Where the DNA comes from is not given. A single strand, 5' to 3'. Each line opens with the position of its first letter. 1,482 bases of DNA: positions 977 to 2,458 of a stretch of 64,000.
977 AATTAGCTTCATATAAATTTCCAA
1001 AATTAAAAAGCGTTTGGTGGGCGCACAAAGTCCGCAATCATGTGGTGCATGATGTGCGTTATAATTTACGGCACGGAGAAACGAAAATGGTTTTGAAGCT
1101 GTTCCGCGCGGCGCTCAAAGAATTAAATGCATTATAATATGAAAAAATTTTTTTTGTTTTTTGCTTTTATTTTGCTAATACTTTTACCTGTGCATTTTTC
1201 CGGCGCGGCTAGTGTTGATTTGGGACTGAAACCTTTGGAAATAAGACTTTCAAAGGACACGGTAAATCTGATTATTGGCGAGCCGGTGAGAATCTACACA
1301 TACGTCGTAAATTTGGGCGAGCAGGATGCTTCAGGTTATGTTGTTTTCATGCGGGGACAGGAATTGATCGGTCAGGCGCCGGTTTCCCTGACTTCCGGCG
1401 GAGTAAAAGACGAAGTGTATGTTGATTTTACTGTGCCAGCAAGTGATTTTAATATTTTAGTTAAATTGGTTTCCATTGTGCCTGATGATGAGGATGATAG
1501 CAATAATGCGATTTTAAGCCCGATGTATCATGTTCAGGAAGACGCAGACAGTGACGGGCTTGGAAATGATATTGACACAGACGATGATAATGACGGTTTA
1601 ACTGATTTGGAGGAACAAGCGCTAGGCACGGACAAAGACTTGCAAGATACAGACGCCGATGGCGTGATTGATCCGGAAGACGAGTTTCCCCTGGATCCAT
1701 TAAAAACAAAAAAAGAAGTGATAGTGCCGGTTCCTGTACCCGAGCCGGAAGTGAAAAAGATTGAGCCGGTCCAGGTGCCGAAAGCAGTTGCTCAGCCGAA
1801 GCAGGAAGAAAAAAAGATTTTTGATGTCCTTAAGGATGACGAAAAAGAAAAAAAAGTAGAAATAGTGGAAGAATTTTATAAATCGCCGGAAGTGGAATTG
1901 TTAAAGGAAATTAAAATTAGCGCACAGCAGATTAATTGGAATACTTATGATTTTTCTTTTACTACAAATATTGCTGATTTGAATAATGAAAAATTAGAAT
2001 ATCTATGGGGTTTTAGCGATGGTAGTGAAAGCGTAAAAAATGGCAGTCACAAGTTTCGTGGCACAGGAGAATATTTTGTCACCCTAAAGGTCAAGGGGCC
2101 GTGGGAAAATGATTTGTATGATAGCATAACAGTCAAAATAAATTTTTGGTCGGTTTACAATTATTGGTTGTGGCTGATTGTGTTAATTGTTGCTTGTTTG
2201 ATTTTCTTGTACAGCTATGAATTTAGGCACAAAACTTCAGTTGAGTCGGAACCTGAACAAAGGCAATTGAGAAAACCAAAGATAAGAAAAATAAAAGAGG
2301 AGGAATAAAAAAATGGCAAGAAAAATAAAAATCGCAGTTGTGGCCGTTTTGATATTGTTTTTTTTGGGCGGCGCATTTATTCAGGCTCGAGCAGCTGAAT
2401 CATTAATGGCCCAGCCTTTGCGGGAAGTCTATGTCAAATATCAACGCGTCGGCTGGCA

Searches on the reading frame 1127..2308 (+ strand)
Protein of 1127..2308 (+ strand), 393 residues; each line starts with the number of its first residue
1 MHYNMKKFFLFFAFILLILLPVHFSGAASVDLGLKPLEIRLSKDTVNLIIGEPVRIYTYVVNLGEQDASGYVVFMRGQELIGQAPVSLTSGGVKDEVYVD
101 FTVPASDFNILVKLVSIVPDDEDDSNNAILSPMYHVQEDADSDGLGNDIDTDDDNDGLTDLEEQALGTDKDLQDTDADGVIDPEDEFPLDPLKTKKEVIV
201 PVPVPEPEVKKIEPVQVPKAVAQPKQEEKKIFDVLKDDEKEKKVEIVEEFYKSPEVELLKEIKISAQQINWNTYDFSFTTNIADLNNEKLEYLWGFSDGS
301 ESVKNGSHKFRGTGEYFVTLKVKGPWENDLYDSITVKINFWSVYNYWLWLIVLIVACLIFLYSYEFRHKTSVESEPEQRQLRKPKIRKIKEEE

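Call 68: search_protein_families(library=pfam, proteins=[window:1127-2308:+], max_evalue=0.000001)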
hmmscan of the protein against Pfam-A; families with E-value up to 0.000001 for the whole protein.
window:1127-2308:+ (393 aa): 1 family
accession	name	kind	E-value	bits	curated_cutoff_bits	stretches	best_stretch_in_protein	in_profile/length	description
PF18911.6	PKD_4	-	4.9e-07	30.1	27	0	273-323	17-69/85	PKD domain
